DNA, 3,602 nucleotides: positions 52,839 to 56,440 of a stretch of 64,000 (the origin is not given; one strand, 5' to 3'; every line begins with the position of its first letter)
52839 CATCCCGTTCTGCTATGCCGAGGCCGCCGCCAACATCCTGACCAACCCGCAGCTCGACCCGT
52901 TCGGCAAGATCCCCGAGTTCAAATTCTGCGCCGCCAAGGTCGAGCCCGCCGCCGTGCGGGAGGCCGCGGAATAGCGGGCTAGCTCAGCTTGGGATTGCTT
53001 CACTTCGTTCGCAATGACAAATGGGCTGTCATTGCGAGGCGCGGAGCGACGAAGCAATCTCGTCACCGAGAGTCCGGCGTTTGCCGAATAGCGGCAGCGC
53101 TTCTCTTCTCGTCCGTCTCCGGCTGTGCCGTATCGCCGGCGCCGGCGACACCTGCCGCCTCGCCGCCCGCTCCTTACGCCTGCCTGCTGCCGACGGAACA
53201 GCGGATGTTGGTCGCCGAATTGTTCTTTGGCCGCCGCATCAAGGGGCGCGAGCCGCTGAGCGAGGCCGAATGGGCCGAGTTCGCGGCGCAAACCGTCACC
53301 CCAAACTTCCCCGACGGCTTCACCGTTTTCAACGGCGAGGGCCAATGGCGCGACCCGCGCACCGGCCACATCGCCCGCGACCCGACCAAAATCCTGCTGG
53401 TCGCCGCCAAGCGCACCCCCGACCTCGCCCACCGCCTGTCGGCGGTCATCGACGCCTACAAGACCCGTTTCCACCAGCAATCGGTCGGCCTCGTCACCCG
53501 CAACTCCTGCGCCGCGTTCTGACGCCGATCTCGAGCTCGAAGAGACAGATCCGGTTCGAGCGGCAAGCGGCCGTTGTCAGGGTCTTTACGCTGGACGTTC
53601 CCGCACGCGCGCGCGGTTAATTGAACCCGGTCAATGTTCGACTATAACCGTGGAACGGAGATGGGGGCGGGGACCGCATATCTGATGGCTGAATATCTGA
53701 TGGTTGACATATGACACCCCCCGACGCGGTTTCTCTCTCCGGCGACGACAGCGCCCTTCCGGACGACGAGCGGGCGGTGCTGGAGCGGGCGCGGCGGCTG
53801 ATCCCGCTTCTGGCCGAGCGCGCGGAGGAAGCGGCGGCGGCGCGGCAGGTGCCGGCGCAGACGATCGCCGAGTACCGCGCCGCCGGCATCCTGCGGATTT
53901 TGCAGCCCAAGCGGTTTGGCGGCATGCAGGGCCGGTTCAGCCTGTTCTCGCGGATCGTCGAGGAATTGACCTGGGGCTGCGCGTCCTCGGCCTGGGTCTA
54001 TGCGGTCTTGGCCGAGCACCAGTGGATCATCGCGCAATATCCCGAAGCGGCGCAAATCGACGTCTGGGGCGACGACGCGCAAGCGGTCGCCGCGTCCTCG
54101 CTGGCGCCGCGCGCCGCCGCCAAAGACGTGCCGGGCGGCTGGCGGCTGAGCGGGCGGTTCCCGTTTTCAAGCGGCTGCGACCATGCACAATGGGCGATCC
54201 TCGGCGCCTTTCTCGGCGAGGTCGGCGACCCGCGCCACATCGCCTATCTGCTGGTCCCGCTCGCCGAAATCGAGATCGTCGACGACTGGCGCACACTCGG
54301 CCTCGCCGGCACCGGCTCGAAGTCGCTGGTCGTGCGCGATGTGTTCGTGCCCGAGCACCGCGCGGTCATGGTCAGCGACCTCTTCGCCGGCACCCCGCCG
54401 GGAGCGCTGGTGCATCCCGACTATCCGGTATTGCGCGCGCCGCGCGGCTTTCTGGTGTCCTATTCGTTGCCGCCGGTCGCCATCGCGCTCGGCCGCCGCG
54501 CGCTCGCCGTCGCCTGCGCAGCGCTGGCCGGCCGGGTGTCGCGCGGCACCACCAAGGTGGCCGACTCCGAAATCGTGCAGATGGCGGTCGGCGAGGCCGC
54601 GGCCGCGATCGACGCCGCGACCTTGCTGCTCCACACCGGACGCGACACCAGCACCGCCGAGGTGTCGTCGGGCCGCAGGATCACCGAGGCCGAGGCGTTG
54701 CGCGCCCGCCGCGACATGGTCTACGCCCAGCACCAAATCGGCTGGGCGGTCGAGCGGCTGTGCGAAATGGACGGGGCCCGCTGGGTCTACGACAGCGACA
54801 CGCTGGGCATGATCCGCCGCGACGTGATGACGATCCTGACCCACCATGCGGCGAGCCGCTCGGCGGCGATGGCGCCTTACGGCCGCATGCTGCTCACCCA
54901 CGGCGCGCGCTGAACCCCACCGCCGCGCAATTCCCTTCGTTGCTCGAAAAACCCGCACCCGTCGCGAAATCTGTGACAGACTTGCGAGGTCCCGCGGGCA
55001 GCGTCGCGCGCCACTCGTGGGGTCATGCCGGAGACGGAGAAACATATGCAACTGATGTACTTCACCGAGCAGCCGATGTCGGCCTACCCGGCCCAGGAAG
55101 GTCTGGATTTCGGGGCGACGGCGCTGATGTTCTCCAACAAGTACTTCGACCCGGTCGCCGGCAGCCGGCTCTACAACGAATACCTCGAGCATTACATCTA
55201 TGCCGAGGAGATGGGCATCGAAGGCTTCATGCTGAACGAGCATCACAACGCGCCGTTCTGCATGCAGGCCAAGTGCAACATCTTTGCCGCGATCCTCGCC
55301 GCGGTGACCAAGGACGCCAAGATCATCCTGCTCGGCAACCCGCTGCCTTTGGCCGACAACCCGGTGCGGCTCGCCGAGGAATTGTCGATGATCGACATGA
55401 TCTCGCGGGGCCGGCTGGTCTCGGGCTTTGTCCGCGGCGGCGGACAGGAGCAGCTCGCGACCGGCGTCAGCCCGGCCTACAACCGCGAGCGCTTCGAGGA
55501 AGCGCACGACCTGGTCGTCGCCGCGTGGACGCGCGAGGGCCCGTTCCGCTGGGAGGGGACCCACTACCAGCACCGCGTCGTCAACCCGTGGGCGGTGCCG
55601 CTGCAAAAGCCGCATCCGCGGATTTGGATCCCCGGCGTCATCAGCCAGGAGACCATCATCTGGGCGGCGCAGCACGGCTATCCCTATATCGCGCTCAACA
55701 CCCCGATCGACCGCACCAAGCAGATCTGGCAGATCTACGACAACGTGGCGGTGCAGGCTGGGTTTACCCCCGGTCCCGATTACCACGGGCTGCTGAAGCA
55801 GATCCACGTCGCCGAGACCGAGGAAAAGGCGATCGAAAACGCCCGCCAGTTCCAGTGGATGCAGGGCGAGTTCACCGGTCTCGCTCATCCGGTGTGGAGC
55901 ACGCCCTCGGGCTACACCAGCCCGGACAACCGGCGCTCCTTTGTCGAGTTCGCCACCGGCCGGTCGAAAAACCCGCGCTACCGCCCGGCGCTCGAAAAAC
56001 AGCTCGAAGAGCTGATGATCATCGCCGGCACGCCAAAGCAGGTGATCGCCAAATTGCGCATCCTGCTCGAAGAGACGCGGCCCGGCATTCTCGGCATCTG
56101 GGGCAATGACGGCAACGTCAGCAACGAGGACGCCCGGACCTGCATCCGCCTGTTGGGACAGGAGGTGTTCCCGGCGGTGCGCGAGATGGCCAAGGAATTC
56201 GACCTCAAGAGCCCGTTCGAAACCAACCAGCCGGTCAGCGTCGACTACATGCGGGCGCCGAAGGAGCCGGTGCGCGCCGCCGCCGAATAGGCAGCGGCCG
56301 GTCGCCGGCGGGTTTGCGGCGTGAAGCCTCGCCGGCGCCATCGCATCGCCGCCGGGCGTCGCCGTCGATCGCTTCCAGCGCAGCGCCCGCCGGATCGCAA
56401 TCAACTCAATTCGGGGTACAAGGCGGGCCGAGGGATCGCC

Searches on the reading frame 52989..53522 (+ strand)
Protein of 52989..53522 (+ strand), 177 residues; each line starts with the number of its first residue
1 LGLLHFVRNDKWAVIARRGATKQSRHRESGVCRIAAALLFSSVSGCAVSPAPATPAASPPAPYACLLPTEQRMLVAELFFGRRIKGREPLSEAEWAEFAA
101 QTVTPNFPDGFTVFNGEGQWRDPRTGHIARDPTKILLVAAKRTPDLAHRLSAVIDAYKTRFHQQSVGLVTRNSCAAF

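Call 28: search_protein_families(library=pfam, proteins=[window:52989-53522:+], max_evalue=0.0001)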
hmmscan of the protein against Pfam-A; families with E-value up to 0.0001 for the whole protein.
window:52989-53522:+ (177 aa): 1 family
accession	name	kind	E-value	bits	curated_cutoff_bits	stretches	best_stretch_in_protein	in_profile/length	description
PF12098.13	DUF3574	-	6.3e-32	109.9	25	1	76-177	2-103/103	Protein of unknown function (DUF3574)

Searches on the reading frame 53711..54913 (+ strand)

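Call 28: search_protein_families(library=pfam, proteins=[window:53711-54913:+], max_evalue=0.0001)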
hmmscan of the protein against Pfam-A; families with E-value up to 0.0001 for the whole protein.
window:53711-54913:+ (400 aa): 2 families
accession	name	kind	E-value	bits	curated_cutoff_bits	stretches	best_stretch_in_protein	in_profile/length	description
PF08028.16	Acyl-CoA_dh_2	-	5.5e-14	53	22.7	1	259-382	9-133/134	Acyl-CoA dehydrogenase, C-terminal domain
PF02771.21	Acyl-CoA_dh_N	-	7.8e-08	33.1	22.9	1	18-116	2-102/113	Acyl-CoA dehydrogenase, N-terminal domain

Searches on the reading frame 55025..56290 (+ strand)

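Call 28: search_protein_families(library=pfam, proteins=[window:55025-56290:+], max_evalue=0.0001)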
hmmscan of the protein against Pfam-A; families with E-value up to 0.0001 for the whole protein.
window:55025-56290:+ (421 aa): 1 family
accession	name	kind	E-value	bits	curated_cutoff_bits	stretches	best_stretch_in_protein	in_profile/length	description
PF00296.26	Bac_luciferase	-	8.9e-37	127.6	27.9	1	50-346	22-306/314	Luciferase-like monooxygenase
